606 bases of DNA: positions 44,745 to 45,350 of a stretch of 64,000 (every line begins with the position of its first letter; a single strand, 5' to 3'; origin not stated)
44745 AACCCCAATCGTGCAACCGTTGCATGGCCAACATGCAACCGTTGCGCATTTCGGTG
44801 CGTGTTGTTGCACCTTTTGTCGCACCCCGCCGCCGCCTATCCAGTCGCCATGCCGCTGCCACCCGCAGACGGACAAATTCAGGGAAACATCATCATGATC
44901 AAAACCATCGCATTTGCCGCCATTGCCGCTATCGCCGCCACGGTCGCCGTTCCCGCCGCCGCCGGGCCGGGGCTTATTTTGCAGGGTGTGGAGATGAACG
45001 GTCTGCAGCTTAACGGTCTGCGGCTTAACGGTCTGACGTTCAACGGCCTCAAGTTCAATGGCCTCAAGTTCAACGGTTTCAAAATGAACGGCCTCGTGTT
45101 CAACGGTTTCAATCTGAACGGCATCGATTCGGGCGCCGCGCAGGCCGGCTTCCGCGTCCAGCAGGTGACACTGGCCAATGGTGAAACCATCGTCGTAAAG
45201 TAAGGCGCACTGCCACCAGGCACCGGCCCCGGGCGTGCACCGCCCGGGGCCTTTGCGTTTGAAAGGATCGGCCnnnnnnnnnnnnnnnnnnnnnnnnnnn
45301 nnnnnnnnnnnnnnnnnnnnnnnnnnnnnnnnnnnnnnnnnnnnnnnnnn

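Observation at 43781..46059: Candidate undescribed system: XRE regulator divergent from a secreted NG-pentapeptide-repeat protein and a secreted ADYC-domain protein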

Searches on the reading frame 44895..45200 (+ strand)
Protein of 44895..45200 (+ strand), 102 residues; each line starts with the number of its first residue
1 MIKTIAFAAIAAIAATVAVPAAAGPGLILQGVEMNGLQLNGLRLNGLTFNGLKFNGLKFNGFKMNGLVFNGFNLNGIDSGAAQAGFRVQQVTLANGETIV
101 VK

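Call 3: search_protein_families(library=pfam, proteins=[window:44895-45200:+], max_evalue=1)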
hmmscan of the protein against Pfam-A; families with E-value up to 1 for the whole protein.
seq(102 aa): 2 families
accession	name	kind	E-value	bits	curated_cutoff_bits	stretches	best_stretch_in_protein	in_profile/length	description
PF13599.13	Pentapeptide_4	-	0.0088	16.5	38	1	28-77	27-76/78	Pentapeptide repeat region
PF06403.16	Lamprin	-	0.014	15.8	34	1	40-78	42-80/91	Lamprin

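Call 4: search_protein_families(library=ncbifam, proteins=[window:44895-45200:+], max_evalue=1)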
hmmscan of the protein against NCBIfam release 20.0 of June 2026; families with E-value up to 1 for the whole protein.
seq(102 aa): 2 families
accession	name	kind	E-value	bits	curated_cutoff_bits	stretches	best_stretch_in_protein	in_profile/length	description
NF007765.0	PRK10447.1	equivalog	0.01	15.6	353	1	4-45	31-70/219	FtsH protease modulator YccA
NF038335.1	YPO0640_fam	subfamily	0.26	11.1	55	0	63-77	54-68/150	YrhA family protein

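Call 8: find_homologous_proteins(query=window:44895-45200:+, max_evalue=0.01)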
Query seq(102 aa) (102 aa): 2 proteins with E <= 0.01 among 138 candidates.
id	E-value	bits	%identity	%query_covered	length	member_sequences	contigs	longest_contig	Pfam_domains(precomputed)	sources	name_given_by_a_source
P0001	8.3e-6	44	67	41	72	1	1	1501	-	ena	-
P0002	2.9e-4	39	50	53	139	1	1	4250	-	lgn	-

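Call 31: find_homologous_proteins(query=A3, max_evalue=0.001)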
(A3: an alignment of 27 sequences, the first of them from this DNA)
Query A3 (27 sequences) (102 aa, profile of the alignment): 132 proteins with E <= 0.001 among 8000 candidates; the best 120 are listed.
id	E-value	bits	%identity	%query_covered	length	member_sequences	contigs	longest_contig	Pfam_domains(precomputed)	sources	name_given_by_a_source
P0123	1.4e-41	159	47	73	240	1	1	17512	PF13599.14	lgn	-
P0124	3.0e-36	142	41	74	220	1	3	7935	-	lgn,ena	-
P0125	1.5e-26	110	40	65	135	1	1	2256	PF00805.29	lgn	-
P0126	1.1e-25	108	57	50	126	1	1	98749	-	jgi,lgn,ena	-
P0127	1.7e-25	107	53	58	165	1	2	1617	PF13599.14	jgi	jgi:uncharacterized protein YjbI with pentapeptide repeats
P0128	4.4e-25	106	35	98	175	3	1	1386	-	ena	-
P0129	8.4e-25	105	37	75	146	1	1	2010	-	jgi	jgi:uncharacterized protein YjbI with pentapeptide repeats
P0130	1.5e-24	104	40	75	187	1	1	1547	-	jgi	jgi:hypothetical protein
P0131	2.3e-24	103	39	98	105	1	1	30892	-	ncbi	-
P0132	3.5e-24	103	39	75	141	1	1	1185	PF00805.29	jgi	jgi:uncharacterized protein YjbI with pentapeptide repeats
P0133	4.4e-24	102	39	70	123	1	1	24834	PF13599.14,PF00805.29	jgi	jgi:uncharacterized protein YjbI with pentapeptide repeats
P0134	1.2e-23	101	47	51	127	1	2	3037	-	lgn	-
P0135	1.3e-23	101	46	72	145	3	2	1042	-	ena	-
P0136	7.8e-23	98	35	77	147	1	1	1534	-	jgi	jgi:uncharacterized protein YjbI with pentapeptide repeats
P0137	9.4e-23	98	43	74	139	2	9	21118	-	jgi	jgi:uncharacterized protein YjbI with pentapeptide repeats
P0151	7.1e-20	89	45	65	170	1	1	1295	PF00805.29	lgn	-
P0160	2.3e-18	84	48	67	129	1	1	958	PF00805.29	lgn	-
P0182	1.8e-14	71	34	98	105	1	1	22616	-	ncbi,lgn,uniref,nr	ncbi:pentapeptide repeat-containing protein [Nevskia ramosa]|uniref:pentapeptide repeat-containing p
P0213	2.5e-11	61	49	70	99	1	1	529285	-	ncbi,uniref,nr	ncbi:hypothetical protein [Falsiroseomonas tokyonensis]|uniref:Uncharacterized protein n=1 Tax=Falsi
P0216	3.9e-11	61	42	82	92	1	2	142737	-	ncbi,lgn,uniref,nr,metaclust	ncbi:hypothetical protein [Solimonas flava]|uniref:hypothetical protein n=1 Tax=Solimonas flava TaxI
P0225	2.3e-10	58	44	31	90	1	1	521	PF13599.14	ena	-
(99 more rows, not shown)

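Call 42: search_solved_structures(query=A3, max_evalue=1, show_alignments=2)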
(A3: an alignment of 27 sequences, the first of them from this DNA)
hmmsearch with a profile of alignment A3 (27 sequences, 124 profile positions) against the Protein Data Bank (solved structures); distinct sequences matched with E-value up to 1: 16.
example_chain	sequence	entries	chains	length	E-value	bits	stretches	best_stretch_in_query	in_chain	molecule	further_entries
3pss_A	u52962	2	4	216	2.5e-07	33.7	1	27-105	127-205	Qnr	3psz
4yfo_A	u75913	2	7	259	3.9e-06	29.8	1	29-95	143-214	beta1_ex1 | 6beta1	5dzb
5dqa_A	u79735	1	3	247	5.8e-05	26.1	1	32-102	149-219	t3284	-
4yc5_A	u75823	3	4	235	5.9e-05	26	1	31-102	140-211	beta1 | beta1 protein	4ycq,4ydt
4yei_A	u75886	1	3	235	7.9e-05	25.6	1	32-101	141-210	beta1mut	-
5di5_A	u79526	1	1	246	9.2e-05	25.4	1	32-102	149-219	beta1 t801 loop variant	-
5dn0_A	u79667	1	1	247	0.0001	25.3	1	32-102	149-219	beta1 t1555 loop variant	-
5dns_A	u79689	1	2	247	0.00085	22.3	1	32-102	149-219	t1428 beta1 loop design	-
2j8k_A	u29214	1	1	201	0.013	18.5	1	30-103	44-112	NP275-NP276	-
2j8i_A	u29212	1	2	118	0.015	18.2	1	28-100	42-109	NP275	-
2bm4_A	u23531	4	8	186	0.042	16.8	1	36-104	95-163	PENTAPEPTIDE REPEAT FAMILY PROTEIN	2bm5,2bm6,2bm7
2xty_A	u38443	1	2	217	0.1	15.6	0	37-94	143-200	QNRB1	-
2xtx_A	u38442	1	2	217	0.14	15.2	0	38-94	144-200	QNRB1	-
2xtw_A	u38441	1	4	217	0.15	15.1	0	38-94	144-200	QNRB1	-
2o6w_A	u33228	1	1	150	0.21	14.6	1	50-92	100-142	Repeat Five Residue (Rfr) protein or pentapeptide repeat protein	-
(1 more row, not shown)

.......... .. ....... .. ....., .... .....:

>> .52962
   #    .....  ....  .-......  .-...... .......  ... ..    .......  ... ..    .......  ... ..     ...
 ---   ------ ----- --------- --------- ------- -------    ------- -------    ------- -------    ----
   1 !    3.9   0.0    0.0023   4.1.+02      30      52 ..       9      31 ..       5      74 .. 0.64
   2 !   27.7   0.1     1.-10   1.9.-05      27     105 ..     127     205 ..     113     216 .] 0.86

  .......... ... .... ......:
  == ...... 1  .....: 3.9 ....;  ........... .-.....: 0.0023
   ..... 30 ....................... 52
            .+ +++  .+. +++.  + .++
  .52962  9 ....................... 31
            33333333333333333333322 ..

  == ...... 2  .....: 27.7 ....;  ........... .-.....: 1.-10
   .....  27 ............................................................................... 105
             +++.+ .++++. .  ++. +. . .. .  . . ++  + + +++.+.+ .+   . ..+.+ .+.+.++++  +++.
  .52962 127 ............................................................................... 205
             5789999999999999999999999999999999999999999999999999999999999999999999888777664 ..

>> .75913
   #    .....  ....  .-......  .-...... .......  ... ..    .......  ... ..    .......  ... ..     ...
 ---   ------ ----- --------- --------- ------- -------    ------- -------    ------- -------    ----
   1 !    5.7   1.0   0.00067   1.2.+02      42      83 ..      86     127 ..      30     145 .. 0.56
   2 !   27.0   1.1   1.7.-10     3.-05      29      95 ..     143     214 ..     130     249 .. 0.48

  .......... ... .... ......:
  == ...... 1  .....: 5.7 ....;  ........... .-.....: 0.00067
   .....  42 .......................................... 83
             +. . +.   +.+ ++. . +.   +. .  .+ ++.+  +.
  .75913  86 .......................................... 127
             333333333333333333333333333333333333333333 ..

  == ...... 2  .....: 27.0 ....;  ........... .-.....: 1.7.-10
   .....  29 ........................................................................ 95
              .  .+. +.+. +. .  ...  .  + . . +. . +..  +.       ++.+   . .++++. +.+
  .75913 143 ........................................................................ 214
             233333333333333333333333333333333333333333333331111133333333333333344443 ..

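Call 44: predict_structure(alignment_id=A5)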
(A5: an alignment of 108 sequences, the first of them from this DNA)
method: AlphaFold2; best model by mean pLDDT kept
length: 102 residues; sequences in the alignment: 108
mean_pLDDT: 52.9   pTM: 0.19
mean pLDDT of the five models: 52.9, 51.3, 49.4, 49.0, 48.5
residues with pLDDT >= 90: 2; 70-90: 13; 50-70: 22; < 50: 65
segments of 3 or more residues with pLDDT < 50: 20-28, 30-83
pLDDT, mean of each block of 10 residues (from residue 1): 55 53 47 43 40 43 45 46 64 87 72
secondary structure, 60 per line:
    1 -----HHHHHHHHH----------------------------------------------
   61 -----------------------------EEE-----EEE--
elements in order: H6-14 E90-92 E98-100

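Call 56: search_protein_representatives(alignment_id=A5)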
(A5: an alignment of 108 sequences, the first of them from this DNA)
Query: 108 sequences, 145 profile positions. Proteins with E-value up to 0.001 (for the whole library): 12006; up to 1e-10: 1625; up to 1e-30: 36. The best 150 are listed.
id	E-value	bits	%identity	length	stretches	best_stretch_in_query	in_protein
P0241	1.8e-73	260.9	-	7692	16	49-107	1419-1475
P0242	7.4e-58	210.3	-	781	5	51-113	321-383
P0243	3.3e-57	208.2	-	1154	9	54-112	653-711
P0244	1.0e-48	180.6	-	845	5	54-112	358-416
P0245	7.1e-44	164.9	-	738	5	53-112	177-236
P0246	1.8e-43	163.6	-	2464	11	52-134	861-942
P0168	2.8e-42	159.8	-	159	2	6-104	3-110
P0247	7.2e-41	155.2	-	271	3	23-102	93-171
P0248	1.4e-40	154.3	-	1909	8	52-111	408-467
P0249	2.6e-40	153.4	-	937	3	51-107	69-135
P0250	4.3e-39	149.4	-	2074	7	51-113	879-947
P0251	7.6e-39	148.6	-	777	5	54-113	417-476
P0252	3.0e-38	146.7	-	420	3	56-114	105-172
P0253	1.2e-37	144.8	-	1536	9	51-114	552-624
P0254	2.4e-37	143.8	-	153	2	25-103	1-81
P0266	1.2e-32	128.5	-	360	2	54-114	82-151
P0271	7.7e-30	119.4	-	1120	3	21-110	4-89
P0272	9.4e-30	119.1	-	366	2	51-108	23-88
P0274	2.5e-29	117.8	-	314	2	42-108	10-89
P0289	2.7e-27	111.1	-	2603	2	25-108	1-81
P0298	2.9e-26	107.8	-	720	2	25-107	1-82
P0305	1.9e-25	105.2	-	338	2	37-109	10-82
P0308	4.3e-25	104.0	-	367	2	29-108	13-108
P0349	1.2e-22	96.0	-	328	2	32-111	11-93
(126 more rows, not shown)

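Call 59: list_cluster_members(proteins=[P0266, P0274, P0308, P0252, P0305, P0349, P0272, P0298, P0271, P0289])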
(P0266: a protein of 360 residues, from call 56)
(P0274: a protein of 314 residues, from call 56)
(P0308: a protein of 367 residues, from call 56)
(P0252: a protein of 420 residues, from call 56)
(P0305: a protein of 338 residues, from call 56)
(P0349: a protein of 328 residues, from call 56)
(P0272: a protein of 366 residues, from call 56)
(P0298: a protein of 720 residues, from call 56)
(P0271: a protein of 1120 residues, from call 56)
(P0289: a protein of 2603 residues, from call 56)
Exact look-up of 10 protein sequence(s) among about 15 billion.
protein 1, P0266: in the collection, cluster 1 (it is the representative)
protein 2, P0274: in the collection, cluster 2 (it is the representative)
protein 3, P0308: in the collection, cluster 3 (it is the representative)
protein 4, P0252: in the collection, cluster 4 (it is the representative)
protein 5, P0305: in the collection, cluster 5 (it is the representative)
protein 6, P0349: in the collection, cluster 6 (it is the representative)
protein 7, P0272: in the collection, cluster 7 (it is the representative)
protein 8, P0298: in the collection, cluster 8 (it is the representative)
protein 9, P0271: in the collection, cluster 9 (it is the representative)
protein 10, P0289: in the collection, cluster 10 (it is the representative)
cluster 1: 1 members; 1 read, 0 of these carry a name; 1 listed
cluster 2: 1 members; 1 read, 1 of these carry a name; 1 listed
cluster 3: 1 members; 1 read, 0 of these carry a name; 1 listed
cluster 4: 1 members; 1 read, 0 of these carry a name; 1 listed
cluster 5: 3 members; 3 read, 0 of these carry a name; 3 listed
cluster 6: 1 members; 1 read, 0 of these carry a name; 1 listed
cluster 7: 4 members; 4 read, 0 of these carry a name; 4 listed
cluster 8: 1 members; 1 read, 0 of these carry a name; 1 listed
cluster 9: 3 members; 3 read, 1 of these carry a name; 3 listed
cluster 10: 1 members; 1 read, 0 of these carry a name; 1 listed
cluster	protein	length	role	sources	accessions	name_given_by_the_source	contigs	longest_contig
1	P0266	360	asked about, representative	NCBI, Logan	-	-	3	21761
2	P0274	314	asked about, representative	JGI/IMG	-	hypothetical protein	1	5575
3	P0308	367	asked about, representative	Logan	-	-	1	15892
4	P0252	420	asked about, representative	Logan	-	-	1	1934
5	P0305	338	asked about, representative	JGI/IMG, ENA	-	-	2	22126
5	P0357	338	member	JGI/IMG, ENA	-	-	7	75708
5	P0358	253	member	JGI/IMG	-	-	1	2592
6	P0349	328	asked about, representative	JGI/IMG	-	-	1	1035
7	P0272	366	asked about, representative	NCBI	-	-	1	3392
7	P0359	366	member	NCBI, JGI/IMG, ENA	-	-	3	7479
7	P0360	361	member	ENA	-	-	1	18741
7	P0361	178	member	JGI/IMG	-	-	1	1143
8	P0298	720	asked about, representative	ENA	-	-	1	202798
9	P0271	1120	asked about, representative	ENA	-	-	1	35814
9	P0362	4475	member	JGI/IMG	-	hypothetical protein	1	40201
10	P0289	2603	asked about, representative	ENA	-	-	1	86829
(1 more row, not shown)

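Call 60: find_encoding_contigs(protein=P0266, flank=4000, max_places=3)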
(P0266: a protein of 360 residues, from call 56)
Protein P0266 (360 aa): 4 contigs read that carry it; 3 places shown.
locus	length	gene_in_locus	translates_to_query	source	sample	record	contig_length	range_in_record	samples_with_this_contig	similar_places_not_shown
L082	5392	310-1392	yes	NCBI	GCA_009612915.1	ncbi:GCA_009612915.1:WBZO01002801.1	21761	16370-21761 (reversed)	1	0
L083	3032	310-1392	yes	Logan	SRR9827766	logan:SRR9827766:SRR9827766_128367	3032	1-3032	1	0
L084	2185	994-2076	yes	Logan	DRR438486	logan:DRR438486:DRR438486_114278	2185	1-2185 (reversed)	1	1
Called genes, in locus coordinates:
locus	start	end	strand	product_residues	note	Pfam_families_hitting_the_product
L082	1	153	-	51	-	?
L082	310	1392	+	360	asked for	PF13599:Pentapeptide_4 (faint), PF00805:Pentapeptide (faint), PF13576:Pentapeptide_3 (faint), PF20032:ADYC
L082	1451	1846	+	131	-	-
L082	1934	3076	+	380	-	PF02771:Acyl-CoA_dh_N, PF02770:Acyl-CoA_dh_M, PF11794:HpaB_N (weak), PF00441:Acyl-CoA_dh_1, PF08028:Acyl-CoA_dh_2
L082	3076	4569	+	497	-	PF00501:AMP-binding, PF13193:AMP-binding_C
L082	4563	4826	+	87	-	PF00550:PP-binding (faint)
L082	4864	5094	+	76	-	PF00550:PP-binding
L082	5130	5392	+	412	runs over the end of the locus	PF00109:ketoacyl-synt, PF02801:Ketoacyl-synt_C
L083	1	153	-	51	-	?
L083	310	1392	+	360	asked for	PF13599:Pentapeptide_4 (faint), PF00805:Pentapeptide (faint), PF13576:Pentapeptide_3 (faint), PF20032:ADYC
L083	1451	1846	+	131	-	-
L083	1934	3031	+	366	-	?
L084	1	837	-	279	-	?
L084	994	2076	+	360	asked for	PF13599:Pentapeptide_4 (faint), PF00805:Pentapeptide (faint), PF13576:Pentapeptide_3 (faint), PF20032:ADYC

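Call 61: find_encoding_contigs(protein=P0213, flank=3500, max_places=2)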
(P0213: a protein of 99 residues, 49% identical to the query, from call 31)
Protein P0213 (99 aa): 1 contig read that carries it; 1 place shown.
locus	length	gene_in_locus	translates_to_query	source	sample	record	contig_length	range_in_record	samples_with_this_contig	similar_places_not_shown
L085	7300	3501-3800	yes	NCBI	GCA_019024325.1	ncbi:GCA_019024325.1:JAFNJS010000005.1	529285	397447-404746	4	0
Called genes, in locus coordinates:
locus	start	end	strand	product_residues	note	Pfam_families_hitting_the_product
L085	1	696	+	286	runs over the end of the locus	PF12911:OppC_N, PF00528:BPD_transp_1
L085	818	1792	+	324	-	PF00005:ABC_tran, PF13304:AAA_21 (faint), PF08352:oligo_HPY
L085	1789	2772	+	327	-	PF00005:ABC_tran, PF13304:AAA_21 (faint), PF08352:oligo_HPY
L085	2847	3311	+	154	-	PF00583:Acetyltransf_1, PF13508:Acetyltransf_7, PF08445:FR47 (weak)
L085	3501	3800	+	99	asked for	-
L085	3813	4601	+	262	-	PF20032:ADYC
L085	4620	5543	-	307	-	PF05853:BKACE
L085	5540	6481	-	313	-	PF02737:3HCDH_N, PF00725:3HCDH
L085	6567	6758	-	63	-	-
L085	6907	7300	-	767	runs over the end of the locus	PF11339:DUF3141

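Call 62: find_encoding_contigs(protein=P0216, flank=3500, max_places=2)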
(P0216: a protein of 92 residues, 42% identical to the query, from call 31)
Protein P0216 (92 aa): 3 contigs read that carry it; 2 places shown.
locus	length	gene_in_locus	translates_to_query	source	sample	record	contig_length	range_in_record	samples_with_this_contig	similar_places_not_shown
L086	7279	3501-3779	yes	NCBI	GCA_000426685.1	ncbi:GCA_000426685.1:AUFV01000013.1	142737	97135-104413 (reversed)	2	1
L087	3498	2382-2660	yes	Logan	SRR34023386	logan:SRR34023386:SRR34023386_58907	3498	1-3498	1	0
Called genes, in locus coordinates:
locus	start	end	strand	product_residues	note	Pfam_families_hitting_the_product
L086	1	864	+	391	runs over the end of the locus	PF22691:Thiolase_C_1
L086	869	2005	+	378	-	PF12146:Hydrolase_4 (weak), PF12697:Abhydrolase_6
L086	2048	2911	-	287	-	PF00561:Abhydrolase_1, PF12146:Hydrolase_4, PF12697:Abhydrolase_6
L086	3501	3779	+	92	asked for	-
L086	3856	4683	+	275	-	PF20032:ADYC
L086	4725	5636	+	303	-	-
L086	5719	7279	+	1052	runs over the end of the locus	PF00989:PAS (faint), PF08448:PAS_4 (faint), PF13188:PAS_8 (faint), PF08447:PAS_3, PF00512:HisKA, PF02518:HATPase_c, PF00072:Response_reg, PF01627:Hpt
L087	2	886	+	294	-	?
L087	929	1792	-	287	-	PF00561:Abhydrolase_1, PF12146:Hydrolase_4, PF12697:Abhydrolase_6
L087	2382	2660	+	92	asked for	-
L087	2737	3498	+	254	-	?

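Call 63: find_encoding_contigs(protein=P0182, flank=3500, max_places=2)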
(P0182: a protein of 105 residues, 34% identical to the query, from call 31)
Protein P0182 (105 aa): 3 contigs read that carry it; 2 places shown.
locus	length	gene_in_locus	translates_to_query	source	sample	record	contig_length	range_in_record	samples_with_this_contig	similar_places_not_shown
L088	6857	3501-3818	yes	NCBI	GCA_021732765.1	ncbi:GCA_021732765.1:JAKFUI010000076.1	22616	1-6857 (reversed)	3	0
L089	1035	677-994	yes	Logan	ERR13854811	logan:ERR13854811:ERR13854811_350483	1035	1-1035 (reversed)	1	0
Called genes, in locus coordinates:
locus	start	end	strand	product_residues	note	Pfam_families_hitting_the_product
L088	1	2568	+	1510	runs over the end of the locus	PF00989:PAS (faint), PF08447:PAS_3, PF08447:PAS_3, PF13188:PAS_8 (weak), PF00512:HisKA, PF02518:HATPase_c, PF00072:Response_reg, PF01627:Hpt, +2 more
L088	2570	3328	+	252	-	PF00072:Response_reg, PF00486:Trans_reg_C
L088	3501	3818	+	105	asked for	-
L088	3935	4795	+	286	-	PF20032:ADYC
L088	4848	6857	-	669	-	PF00270:DEAD (faint), PF06733:DEAD_2, PF13307:Helicase_C_2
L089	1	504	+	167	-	?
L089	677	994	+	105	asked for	-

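Call 64: find_encoding_contigs(protein=P0126, flank=3500, max_places=2)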
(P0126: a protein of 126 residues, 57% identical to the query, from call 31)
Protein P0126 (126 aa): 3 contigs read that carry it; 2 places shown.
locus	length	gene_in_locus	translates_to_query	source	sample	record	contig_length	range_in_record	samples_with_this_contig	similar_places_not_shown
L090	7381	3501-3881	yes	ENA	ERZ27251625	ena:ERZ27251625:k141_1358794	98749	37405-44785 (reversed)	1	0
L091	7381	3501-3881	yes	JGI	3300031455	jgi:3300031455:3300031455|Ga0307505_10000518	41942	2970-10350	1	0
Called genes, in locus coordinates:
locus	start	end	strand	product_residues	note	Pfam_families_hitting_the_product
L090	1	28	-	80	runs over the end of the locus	PF11390:FdsD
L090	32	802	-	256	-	PF02634:FdhD-NarQ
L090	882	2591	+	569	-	PF17164:DUF5122 (weak)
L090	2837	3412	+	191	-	PF07638:Sigma70_ECF, PF08281:Sigma70_r4_2, PF04545:Sigma70_r4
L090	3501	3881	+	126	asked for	-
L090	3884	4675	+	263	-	PF20032:ADYC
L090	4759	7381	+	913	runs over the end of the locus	PF00069:Pkinase, PF07714:PK_Tyr_Ser-Thr, PF03109:ABC1 (weak), PF24885:TPR_NPHP3 (faint), PF07719:TPR_2 (faint), PF13424:TPR_12 (weak), PF13374:TPR_10 (weak), PF13424:TPR_12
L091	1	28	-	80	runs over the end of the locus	PF11390:FdsD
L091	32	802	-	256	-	PF02634:FdhD-NarQ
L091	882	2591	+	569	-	PF17164:DUF5122 (weak)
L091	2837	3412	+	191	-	PF07638:Sigma70_ECF, PF08281:Sigma70_r4_2, PF04545:Sigma70_r4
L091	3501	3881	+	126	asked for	-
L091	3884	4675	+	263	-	PF20032:ADYC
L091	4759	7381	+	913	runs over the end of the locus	PF00069:Pkinase, PF07714:PK_Tyr_Ser-Thr, PF03109:ABC1 (weak), PF24885:TPR_NPHP3 (faint), PF07719:TPR_2 (faint), PF13424:TPR_12 (weak), PF13374:TPR_10 (weak), PF13424:TPR_12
